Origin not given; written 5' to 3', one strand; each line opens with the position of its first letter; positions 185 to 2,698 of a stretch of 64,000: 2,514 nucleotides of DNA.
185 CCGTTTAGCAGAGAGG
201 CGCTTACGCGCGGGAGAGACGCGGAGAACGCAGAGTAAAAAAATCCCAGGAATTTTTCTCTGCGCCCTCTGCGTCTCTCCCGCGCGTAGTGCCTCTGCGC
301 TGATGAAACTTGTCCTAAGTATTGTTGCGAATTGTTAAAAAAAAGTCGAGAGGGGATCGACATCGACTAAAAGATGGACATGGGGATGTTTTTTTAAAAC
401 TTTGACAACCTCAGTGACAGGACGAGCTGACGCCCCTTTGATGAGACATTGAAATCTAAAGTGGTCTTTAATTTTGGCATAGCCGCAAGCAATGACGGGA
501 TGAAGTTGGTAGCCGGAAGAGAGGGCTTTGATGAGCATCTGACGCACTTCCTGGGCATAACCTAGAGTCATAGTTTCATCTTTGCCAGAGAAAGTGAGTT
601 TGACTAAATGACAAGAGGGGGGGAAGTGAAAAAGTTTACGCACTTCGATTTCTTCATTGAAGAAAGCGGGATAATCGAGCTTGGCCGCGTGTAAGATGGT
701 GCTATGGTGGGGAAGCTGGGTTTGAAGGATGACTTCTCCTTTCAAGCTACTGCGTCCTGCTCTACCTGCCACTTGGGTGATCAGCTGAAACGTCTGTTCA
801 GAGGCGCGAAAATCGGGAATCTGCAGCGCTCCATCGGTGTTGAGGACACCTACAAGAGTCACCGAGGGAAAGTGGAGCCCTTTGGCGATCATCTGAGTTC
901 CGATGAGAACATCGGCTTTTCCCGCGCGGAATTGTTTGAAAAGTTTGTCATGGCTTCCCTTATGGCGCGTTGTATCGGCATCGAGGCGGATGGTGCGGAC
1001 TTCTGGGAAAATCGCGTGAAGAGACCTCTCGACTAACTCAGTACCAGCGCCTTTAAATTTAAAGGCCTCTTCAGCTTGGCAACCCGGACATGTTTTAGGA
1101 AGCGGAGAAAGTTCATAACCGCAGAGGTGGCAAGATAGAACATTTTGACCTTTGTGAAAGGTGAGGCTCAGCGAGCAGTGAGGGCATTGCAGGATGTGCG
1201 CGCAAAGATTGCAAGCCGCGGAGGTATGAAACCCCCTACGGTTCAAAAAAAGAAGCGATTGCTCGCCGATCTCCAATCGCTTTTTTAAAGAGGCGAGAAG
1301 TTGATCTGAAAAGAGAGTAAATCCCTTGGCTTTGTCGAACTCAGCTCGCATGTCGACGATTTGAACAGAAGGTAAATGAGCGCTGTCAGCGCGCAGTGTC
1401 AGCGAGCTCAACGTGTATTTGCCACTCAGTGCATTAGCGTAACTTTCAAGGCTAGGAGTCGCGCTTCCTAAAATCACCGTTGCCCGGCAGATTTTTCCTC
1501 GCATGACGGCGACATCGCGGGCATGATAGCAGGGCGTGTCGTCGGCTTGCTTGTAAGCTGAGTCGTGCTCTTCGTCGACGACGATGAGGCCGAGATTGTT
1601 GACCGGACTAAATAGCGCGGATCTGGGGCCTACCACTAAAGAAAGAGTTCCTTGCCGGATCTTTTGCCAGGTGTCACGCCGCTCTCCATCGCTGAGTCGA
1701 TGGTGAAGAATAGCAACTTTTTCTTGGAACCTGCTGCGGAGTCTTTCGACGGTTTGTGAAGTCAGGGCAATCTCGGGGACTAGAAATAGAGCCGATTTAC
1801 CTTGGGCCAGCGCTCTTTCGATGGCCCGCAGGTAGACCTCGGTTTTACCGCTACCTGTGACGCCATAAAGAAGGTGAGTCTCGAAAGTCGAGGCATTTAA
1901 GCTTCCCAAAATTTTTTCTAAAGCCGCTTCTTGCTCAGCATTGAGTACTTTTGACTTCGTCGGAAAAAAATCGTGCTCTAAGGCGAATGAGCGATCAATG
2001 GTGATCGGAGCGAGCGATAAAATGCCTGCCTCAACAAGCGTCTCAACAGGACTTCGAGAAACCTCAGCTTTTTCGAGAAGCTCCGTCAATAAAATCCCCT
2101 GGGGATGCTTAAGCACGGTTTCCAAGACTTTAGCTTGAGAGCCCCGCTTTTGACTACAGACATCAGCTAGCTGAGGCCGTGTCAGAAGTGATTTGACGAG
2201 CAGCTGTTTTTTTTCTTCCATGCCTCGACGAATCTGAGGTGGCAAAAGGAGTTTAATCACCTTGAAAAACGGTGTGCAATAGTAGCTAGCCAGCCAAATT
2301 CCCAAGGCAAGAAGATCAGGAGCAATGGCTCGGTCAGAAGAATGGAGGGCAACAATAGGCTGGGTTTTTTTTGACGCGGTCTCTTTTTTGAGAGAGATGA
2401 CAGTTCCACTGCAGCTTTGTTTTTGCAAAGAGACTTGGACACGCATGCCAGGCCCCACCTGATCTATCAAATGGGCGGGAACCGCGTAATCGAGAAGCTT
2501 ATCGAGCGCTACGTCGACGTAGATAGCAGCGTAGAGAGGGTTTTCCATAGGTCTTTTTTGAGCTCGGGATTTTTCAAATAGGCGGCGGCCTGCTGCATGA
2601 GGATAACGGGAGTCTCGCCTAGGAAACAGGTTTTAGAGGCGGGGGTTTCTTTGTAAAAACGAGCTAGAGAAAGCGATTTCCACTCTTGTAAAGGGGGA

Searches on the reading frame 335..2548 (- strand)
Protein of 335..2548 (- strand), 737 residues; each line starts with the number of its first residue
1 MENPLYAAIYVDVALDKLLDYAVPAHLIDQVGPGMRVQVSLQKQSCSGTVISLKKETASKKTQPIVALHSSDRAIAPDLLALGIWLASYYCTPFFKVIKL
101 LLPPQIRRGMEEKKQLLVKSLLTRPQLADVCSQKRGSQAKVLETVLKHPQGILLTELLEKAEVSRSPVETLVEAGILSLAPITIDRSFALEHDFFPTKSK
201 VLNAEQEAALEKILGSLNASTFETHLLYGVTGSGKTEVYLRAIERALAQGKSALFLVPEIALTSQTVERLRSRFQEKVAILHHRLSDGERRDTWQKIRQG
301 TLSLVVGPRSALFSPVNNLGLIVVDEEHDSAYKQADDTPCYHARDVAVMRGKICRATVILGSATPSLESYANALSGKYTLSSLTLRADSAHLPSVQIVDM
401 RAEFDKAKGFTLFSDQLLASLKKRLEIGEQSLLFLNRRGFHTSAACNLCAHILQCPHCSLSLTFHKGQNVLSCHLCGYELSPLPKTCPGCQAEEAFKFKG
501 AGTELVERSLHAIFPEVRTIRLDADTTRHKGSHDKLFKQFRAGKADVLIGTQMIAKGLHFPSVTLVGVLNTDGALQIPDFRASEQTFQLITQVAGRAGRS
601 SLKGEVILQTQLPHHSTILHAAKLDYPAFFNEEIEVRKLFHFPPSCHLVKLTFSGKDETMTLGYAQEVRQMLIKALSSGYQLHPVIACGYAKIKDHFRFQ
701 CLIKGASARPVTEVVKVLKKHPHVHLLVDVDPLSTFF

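Call 43: find_encoding_contigs(protein=window:335-2548:-, flank=10000, max_places=6)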
Protein window:335-2548:- (737 aa): 6 contigs read that carry it; 5 places shown.
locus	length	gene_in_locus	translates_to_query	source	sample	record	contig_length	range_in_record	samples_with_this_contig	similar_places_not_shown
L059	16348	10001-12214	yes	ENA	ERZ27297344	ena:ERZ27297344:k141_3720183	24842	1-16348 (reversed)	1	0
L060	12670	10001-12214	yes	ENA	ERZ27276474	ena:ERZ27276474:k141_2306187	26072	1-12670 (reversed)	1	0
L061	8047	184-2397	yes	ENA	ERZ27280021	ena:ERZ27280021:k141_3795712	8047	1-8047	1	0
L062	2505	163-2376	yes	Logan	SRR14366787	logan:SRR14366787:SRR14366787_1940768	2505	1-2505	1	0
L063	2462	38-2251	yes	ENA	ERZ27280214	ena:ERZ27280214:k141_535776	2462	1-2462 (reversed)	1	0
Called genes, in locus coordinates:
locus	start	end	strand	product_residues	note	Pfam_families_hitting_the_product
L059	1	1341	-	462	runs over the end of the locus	PF13549:ATP-grasp_5 (faint), PF24948:Citrate_synth_N, PF08442:ATP-grasp_2, PF00549:Ligase_CoA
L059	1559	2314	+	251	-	-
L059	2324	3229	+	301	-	PF02881:SRP54_N (weak), PF03308:MeaB (faint), PF00448:SRP54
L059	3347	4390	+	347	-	PF13310:Virulence_RhuM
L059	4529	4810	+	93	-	-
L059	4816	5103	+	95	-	-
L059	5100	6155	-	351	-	PF02661:Fic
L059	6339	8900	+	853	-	PF12951:PATR, PF03797:Autotransporter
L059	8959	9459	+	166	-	-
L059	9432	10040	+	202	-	-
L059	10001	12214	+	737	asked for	PF17764:PriA_3primeBD, PF00270:DEAD, PF04851:ResIII, PF18319:Zn_ribbon_PriA, PF00271:Helicase_C, PF18074:PriA_C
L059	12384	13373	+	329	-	-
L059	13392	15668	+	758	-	PF01336:tRNA_anti-codon, PF00152:tRNA-synt_2, PF01409:tRNA-synt_2d (faint), PF03483:B3_4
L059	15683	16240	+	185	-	PF06414:Zeta_toxin, PF13671:AAA_33 (weak)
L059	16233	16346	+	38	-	?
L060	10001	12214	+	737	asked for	PF17764:PriA_3primeBD, PF00270:DEAD, PF04851:ResIII, PF18319:Zn_ribbon_PriA, PF00271:Helicase_C, PF18074:PriA_C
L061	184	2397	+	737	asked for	PF17764:PriA_3primeBD, PF00270:DEAD, PF04851:ResIII, PF18319:Zn_ribbon_PriA, PF00271:Helicase_C, PF18074:PriA_C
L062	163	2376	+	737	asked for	PF17764:PriA_3primeBD, PF00270:DEAD, PF04851:ResIII, PF18319:Zn_ribbon_PriA, PF00271:Helicase_C, PF18074:PriA_C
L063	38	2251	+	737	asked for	PF17764:PriA_3primeBD, PF00270:DEAD, PF04851:ResIII, PF18319:Zn_ribbon_PriA, PF00271:Helicase_C, PF18074:PriA_C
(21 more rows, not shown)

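Call 68: find_homologous_proteins(query=window:335-2548:-, max_evalue=1e-60)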
Query window:335-2548:- (737 aa): 7994 proteins with E <= 1e-60 among 8000 candidates; the best 120 are listed.
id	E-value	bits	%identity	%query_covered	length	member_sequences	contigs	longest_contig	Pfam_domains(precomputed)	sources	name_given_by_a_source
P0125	0.0e+0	1650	100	100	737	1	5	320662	PF17764.7,PF00270.36,PF00271.38,PF18319.8,PF18074.7,PF04851.22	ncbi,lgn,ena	-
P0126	0.0e+0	1359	80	100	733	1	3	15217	PF17764.7,PF00270.36,PF00271.38,PF01637.25,PF18319.8,PF18074.7,PF04851.22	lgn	-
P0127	0.0e+0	1320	79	100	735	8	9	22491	PF17764.7,PF00270.36,PF00271.38,PF18319.8,PF18074.7,PF04851.22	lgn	-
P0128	0.0e+0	1299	78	100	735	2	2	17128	PF17764.7,PF00270.36,PF00271.38,PF01637.25,PF18319.8,PF18074.7,PF04851.22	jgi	jgi:primosomal protein N' (replication factor Y)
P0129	0.0e+0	1298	77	100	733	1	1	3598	PF17764.7,PF00270.36,PF00271.38,PF18319.8,PF18074.7,PF04851.22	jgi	jgi:primosomal protein N' (replication factor Y)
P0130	0.0e+0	1296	76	100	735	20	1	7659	PF17764.7,PF00270.36,PF00271.38,PF18319.8,PF18074.7,PF04851.22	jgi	jgi:primosomal protein N' (replication factor Y)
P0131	0.0e+0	1295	77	100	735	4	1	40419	PF17764.7,PF00270.36,PF00271.38,PF18319.8,PF18074.7,PF04851.22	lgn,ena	-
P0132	0.0e+0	1294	76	100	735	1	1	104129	PF17764.7,PF00270.36,PF00271.38,PF18319.8,PF18074.7,PF04851.22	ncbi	-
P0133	0.0e+0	1282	76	100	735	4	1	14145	PF17764.7,PF00270.36,PF00271.38,PF01637.25,PF18319.8,PF18074.7,PF04851.22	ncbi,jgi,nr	ncbi:MAG TPA: primosomal protein N' [Rhabdochlamydiaceae bacterium]|jgi:primosomal protein N' (repli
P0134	0.0e+0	1273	75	100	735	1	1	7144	PF17764.7,PF00270.36,PF00271.38,PF01637.25,PF18319.8,PF18074.7,PF04851.22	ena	-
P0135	0.0e+0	1254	75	100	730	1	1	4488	PF17764.7,PF00270.36,PF00271.38,PF18319.8,PF18074.7,PF04851.22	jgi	jgi:primosomal protein N' (replication factor Y) (superfamily II helicase)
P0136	0.0e+0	1223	73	100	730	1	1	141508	PF17764.7,PF00270.36,PF00271.38,PF18319.8,PF18074.7,PF04851.22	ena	-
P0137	0.0e+0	1215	72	100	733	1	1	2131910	PF17764.7,PF00270.36,PF00271.38,PF18319.8,PF18074.7,PF04851.22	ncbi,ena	-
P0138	0.0e+0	1210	72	100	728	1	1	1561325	PF17764.7,PF00270.36,PF00271.38,PF18319.8,PF18074.7,PF04851.22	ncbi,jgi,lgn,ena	jgi:primosomal protein N' (replication factor Y)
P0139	0.0e+0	1207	73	100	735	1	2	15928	PF17764.7,PF00270.36,PF00271.38,PF18319.8,PF18074.7,PF04851.22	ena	-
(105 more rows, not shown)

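Call 69: find_encoding_contigs(protein=P0126, flank=10000, max_places=3)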
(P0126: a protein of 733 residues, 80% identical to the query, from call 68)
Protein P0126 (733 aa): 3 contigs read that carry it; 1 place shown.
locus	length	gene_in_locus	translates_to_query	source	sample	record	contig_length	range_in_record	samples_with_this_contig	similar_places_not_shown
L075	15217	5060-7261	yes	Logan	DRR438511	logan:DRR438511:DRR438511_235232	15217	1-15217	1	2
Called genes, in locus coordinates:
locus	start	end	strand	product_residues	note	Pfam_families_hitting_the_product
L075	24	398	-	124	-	PF01609:DDE_Tnp_1, PF13586:DDE_Tnp_1_2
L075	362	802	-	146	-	PF13340:DUF4096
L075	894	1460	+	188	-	-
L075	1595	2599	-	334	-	PF00490:ALAD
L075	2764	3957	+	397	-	-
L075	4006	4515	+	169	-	-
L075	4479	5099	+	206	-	-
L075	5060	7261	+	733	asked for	PF17764:PriA_3primeBD, PF00270:DEAD, PF01637:ATPase_2 (weak), PF04851:ResIII, PF18319:Zn_ribbon_PriA, PF00271:Helicase_C, PF18074:PriA_C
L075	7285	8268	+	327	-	-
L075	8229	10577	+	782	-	PF01336:tRNA_anti-codon, PF00152:tRNA-synt_2, PF01409:tRNA-synt_2d (faint), PF03483:B3_4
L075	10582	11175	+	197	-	PF06414:Zeta_toxin, PF13671:AAA_33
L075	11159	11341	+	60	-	-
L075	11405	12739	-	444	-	PF13173:AAA_14, PF13635:DUF4143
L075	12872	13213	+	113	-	PF01966:HD (weak)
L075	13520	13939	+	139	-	-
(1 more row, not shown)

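Call 70: find_encoding_contigs(protein=P0132, flank=10000, max_places=3)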
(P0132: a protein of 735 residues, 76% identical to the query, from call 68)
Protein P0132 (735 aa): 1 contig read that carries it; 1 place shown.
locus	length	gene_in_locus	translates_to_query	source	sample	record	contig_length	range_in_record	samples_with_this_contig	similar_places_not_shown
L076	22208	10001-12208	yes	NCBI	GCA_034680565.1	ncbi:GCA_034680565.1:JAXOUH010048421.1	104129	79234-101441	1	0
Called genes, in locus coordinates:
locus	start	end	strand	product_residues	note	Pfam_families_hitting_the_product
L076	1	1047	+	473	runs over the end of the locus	PF00474:SSF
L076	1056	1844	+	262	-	PF01975:SurE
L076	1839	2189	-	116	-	-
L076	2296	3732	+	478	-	PF00089:Trypsin, PF13365:Trypsin_2, PF00595:PDZ, PF13180:PDZ_2, PF17820:PDZ_6, PF00595:PDZ (weak), PF13180:PDZ_2, PF17820:PDZ_6, +1 more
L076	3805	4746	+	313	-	PF00892:EamA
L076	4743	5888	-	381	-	PF13398:Peptidase_M50B (weak), PF02163:Peptidase_M50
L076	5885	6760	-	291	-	PF02629:CoA_binding, PF13607:Succ_CoA_lig, PF00549:Ligase_CoA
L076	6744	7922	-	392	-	PF08442:ATP-grasp_2, PF13549:ATP-grasp_5 (weak), PF24948:Citrate_synth_N, PF00549:Ligase_CoA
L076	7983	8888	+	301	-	PF02881:SRP54_N (weak), PF13401:AAA_22 (faint), PF03308:MeaB (weak), PF13604:AAA_30 (weak), PF00448:SRP54, PF01656:CbiA (faint)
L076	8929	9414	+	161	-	-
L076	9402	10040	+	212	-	-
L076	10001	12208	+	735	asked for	PF17764:PriA_3primeBD, PF00270:DEAD, PF04851:ResIII, PF18319:Zn_ribbon_PriA, PF00271:Helicase_C, PF18074:PriA_C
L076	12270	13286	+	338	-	-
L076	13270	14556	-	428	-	PF02113:Peptidase_S13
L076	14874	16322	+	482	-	PF01637:ATPase_2, PF13191:AAA_16 (faint), PF13173:AAA_14 (faint)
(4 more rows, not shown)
